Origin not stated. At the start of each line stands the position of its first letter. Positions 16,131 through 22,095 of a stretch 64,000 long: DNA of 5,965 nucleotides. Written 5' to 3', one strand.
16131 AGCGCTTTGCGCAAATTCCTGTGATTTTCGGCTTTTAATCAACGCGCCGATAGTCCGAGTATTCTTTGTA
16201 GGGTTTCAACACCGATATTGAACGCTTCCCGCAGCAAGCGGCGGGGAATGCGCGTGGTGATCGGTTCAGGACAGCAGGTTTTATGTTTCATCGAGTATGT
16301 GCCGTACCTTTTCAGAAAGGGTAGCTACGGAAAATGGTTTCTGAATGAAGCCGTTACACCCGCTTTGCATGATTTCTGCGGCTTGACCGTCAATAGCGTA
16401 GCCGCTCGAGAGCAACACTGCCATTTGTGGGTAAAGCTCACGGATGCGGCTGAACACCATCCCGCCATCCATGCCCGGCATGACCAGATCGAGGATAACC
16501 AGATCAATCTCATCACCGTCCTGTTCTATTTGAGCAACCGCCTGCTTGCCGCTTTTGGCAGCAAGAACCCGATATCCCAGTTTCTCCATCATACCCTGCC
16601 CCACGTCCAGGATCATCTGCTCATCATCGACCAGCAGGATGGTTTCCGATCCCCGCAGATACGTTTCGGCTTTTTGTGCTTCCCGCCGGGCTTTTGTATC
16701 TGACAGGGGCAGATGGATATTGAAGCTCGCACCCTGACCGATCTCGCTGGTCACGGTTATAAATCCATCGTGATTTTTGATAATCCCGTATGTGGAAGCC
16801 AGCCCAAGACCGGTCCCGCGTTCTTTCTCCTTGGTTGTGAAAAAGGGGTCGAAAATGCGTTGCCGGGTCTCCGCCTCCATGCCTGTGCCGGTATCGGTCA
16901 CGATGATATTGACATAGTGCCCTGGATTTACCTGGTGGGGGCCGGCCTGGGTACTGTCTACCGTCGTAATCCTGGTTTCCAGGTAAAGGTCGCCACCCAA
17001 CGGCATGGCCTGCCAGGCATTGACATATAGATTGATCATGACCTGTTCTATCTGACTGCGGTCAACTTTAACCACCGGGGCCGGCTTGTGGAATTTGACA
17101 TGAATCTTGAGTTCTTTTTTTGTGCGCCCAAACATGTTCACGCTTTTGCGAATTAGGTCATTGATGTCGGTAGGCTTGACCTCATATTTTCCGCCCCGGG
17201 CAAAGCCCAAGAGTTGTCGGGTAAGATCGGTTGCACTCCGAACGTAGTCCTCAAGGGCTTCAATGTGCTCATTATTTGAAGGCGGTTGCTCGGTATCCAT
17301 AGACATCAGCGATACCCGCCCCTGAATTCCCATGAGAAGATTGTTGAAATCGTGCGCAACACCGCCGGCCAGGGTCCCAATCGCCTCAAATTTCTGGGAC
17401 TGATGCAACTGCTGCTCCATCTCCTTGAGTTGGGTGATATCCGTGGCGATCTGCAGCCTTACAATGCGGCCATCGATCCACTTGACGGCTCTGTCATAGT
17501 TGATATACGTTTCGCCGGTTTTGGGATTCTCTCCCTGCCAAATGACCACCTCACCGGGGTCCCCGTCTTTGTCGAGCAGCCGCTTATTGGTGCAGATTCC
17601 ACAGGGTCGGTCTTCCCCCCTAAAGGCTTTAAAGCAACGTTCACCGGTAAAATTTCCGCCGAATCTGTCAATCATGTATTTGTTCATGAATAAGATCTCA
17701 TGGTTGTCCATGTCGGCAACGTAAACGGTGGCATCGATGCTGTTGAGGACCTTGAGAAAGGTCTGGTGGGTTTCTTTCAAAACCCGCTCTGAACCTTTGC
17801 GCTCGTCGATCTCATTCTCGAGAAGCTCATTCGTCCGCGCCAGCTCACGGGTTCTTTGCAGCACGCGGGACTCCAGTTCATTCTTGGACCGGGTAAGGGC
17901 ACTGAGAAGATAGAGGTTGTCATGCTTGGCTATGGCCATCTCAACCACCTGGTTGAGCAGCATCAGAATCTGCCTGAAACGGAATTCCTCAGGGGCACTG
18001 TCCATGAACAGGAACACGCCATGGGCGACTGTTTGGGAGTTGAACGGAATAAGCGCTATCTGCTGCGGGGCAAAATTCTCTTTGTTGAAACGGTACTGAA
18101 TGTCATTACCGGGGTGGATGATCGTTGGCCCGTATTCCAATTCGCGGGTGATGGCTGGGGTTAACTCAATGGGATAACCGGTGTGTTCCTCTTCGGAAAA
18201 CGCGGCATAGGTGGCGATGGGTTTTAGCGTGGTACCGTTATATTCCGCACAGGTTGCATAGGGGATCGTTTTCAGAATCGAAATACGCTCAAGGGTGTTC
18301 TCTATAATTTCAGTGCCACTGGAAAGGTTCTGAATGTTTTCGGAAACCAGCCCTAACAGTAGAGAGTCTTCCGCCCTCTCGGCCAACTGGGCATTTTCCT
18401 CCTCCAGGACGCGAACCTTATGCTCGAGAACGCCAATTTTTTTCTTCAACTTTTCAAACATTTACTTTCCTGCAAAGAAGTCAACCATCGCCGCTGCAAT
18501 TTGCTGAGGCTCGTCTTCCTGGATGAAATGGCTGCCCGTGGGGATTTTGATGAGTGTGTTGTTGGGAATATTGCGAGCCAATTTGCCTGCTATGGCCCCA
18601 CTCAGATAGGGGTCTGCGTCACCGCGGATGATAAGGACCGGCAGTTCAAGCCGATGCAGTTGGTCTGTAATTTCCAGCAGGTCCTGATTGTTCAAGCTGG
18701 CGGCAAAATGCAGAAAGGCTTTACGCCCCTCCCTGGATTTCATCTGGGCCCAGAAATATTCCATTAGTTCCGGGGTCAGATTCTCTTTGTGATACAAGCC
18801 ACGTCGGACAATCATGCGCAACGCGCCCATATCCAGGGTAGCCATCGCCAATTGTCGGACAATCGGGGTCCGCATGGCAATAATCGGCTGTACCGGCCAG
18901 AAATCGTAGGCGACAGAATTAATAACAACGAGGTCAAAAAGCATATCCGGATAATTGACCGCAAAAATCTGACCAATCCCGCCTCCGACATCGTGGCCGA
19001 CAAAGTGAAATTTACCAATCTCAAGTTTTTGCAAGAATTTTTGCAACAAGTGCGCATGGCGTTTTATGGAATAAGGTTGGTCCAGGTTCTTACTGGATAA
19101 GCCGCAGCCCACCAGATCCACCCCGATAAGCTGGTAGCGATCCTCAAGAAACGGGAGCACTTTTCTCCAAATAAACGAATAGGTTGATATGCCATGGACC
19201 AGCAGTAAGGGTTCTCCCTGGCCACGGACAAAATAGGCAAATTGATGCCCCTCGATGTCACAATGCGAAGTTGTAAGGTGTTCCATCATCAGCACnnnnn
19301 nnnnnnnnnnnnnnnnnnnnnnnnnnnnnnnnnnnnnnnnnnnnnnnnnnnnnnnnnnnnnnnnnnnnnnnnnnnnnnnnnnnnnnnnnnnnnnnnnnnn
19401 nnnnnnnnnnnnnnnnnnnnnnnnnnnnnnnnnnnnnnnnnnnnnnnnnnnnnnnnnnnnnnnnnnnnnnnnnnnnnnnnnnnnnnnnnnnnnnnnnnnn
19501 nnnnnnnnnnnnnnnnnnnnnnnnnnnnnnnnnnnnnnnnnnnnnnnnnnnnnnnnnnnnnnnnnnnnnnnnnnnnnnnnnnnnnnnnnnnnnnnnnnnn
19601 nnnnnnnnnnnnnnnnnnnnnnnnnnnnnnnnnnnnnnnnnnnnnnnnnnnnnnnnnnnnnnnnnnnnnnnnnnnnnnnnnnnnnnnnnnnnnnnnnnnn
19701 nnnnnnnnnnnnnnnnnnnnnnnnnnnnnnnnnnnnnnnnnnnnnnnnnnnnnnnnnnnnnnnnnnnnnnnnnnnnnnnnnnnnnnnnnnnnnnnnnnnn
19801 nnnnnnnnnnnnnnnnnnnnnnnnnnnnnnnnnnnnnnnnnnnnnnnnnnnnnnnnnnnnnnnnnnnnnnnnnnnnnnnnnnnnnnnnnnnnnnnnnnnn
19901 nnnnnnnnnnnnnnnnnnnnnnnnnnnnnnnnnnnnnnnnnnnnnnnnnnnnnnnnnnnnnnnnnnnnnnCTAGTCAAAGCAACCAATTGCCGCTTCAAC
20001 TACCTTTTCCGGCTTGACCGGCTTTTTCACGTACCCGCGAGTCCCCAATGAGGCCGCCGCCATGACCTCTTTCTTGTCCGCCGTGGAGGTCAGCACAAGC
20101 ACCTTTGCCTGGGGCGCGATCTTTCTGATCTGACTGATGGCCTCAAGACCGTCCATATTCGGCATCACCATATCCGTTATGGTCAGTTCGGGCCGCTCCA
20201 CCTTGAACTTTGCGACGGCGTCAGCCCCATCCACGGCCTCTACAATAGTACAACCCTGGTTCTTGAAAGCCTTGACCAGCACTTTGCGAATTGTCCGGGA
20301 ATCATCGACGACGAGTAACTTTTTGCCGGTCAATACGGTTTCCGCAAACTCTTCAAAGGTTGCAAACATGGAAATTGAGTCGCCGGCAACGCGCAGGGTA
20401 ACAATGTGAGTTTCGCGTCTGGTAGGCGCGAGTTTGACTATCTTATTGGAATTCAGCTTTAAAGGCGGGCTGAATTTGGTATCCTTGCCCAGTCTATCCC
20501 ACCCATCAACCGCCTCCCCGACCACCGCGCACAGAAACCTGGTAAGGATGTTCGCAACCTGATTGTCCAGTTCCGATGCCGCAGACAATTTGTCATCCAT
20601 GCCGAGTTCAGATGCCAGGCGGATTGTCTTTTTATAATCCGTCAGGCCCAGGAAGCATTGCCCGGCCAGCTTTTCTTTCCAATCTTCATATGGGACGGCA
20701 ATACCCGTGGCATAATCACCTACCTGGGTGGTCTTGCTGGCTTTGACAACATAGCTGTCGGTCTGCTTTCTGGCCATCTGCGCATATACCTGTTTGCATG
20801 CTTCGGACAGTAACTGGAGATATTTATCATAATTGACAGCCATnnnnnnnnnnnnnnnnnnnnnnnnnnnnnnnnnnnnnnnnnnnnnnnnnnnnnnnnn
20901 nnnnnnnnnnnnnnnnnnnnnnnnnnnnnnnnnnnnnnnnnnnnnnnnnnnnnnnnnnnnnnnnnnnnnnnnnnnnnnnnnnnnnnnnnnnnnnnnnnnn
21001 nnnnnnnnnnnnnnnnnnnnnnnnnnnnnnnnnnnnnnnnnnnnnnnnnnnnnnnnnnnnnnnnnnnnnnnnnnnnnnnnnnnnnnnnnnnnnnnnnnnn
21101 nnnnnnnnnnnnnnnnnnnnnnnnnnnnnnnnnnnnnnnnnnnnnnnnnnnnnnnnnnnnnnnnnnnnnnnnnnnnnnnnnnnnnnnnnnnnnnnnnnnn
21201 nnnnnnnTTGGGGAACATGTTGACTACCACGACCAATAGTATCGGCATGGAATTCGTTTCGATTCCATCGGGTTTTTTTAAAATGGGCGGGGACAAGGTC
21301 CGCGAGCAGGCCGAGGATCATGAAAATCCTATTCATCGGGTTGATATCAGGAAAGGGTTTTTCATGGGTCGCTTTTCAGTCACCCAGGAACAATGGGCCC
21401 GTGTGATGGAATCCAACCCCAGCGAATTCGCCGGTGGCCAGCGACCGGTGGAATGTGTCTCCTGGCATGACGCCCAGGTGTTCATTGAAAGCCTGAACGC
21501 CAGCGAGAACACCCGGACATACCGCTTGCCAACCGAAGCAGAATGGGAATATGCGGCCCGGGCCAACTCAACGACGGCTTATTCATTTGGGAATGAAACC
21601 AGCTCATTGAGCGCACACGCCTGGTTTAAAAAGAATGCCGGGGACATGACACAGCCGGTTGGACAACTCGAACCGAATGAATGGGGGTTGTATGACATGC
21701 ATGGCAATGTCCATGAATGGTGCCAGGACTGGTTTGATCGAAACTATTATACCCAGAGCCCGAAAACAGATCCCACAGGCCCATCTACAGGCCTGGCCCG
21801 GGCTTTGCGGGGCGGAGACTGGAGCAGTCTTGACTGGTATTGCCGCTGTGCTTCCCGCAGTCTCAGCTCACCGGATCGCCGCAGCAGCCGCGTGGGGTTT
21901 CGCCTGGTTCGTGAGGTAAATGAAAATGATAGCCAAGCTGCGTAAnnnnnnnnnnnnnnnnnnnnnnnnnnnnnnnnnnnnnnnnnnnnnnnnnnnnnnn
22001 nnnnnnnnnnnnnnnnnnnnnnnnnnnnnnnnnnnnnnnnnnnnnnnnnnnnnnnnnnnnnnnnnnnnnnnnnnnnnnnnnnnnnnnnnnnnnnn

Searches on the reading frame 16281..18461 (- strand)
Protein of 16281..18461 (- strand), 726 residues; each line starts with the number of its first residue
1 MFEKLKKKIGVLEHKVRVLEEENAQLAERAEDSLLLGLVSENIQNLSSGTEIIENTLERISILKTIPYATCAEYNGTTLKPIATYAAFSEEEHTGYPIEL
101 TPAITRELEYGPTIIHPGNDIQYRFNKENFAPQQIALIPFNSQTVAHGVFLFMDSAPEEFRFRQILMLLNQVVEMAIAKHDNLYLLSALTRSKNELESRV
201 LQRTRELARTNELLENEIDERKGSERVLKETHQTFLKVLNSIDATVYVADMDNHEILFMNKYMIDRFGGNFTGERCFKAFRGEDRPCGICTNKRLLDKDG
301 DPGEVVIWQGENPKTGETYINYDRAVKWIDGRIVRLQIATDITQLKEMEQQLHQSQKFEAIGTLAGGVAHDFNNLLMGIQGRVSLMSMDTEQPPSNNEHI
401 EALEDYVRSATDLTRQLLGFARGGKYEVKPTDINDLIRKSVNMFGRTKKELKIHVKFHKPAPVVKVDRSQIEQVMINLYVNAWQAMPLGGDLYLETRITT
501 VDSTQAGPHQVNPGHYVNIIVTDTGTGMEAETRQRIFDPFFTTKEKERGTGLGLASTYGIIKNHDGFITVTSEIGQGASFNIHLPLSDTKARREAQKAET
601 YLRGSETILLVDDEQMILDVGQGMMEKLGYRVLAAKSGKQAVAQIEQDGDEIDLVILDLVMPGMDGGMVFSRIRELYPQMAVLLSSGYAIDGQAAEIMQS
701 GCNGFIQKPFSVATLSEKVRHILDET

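Call 26: search_protein_families(library=pfam, proteins=[window:16281-18461:-], max_evalue=0.001)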
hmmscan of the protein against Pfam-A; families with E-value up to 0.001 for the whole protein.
window:16281-18461:- (726 aa): 3 families
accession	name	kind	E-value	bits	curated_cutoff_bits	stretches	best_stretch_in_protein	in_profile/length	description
PF00072.30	Response_reg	-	1e-23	84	30.2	1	608-719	1-110/111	Response regulator receiver domain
PF02518.31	HATPase_c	-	7.7e-19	68.6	26.4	1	467-587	2-110/111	Histidine kinase-, DNA gyrase B-, and HSP90-like ATPase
PF00512.31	HisKA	-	6.7e-06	26.5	26.9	1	362-423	3-63/66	His Kinase A (phospho-acceptor) domain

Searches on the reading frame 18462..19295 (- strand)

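Call 26: search_protein_families(library=pfam, proteins=[window:18462-19295:-], max_evalue=0.001)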
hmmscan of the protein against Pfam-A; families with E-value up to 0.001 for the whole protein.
window:18462-19295:- (277 aa): 4 families
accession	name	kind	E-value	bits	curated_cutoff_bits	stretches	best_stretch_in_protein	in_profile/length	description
PF00561.26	Abhydrolase_1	-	2.7e-27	96.4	25.8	1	29-263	2-245/245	alpha/beta hydrolase fold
PF12697.13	Abhydrolase_6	-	3.5e-17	64.2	26.3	1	30-269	1-217/217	Alpha/beta hydrolase family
PF03096.20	Ndr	-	1.1e-10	41.2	23.3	1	75-276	80-278/283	Ndr family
PF12146.15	Hydrolase_4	-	2.3e-06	27.5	27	1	30-260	7-236/239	Serine aminopeptidase, S33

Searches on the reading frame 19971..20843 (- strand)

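Call 26: search_protein_families(library=pfam, proteins=[window:19971-20843:-], max_evalue=0.001)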
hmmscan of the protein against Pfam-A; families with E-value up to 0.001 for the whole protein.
window:19971-20843:- (290 aa): 1 family
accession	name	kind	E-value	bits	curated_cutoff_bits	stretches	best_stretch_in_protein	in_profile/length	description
PF00072.30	Response_reg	-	3.3e-27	95.3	30.2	1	177-284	2-109/111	Response regulator receiver domain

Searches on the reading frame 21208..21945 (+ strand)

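Call 26: search_protein_families(library=pfam, proteins=[window:21208-21945:+], max_evalue=0.001)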
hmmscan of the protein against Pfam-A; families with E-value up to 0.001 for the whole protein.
window:21208-21945:+ (245 aa): 1 family
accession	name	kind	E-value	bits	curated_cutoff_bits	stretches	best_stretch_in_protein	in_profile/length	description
PF03781.23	FGE-sulfatase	-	1.8e-52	179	23.3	1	15-235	4-255/255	Sulfatase-modifying factor enzyme 1-like domain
